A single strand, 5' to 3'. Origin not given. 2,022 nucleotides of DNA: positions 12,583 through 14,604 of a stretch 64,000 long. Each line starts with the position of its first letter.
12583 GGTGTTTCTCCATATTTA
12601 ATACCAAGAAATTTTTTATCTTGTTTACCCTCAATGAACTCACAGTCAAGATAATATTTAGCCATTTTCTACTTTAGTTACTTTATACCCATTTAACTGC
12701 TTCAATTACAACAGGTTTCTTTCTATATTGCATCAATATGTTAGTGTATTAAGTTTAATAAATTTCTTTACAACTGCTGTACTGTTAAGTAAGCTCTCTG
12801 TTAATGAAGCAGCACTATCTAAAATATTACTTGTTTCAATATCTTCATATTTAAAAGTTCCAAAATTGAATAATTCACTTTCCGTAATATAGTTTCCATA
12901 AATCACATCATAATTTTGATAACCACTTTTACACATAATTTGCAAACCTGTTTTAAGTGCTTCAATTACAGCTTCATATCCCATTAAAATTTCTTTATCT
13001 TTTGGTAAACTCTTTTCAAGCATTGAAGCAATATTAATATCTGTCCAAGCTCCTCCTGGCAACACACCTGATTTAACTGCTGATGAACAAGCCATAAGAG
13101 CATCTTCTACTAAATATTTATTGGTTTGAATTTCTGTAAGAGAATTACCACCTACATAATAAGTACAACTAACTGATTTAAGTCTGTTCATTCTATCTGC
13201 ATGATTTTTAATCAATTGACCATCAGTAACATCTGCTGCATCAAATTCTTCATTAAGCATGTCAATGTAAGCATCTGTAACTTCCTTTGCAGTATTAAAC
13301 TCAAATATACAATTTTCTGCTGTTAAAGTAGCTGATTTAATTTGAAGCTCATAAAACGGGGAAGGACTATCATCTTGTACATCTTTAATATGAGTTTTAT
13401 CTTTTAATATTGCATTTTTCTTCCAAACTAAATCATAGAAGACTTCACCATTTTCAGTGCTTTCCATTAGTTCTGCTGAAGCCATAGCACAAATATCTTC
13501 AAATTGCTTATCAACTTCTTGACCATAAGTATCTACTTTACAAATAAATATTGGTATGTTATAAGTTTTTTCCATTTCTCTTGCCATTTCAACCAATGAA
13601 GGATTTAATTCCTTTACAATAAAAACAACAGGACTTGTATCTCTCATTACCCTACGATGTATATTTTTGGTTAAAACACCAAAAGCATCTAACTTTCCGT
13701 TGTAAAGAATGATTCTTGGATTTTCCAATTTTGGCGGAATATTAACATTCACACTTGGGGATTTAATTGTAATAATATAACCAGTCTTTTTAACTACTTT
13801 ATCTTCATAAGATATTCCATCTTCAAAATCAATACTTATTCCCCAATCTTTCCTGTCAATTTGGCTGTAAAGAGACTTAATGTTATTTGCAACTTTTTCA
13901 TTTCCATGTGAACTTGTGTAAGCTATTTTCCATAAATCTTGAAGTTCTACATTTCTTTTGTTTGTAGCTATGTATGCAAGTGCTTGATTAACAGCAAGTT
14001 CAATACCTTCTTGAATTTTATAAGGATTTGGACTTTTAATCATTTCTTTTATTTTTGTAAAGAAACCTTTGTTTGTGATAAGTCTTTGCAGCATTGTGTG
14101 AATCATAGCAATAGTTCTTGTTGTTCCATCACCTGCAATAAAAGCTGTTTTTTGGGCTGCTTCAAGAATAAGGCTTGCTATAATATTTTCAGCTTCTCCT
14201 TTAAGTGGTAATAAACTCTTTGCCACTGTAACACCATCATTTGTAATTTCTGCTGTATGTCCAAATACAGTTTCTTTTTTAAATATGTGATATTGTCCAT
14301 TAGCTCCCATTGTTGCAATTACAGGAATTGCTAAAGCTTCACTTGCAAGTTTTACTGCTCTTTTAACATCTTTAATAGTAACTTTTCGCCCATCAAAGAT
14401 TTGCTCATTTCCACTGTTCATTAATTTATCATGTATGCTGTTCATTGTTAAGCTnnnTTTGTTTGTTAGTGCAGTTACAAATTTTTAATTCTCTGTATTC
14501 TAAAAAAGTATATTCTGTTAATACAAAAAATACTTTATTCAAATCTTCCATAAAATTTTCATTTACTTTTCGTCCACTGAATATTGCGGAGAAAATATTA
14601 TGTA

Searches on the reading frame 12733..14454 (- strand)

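Call 48: search_protein_families(library=phrogs, proteins=[window:12733-14454:-], max_evalue=0.001)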
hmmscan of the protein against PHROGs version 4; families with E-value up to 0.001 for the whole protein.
window:12733-14454:- (573 aa): 1 family
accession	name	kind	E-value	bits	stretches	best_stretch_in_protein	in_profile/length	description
phrog_5725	-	other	2e-62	212.5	1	28-571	11-530/540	chaperonin groEL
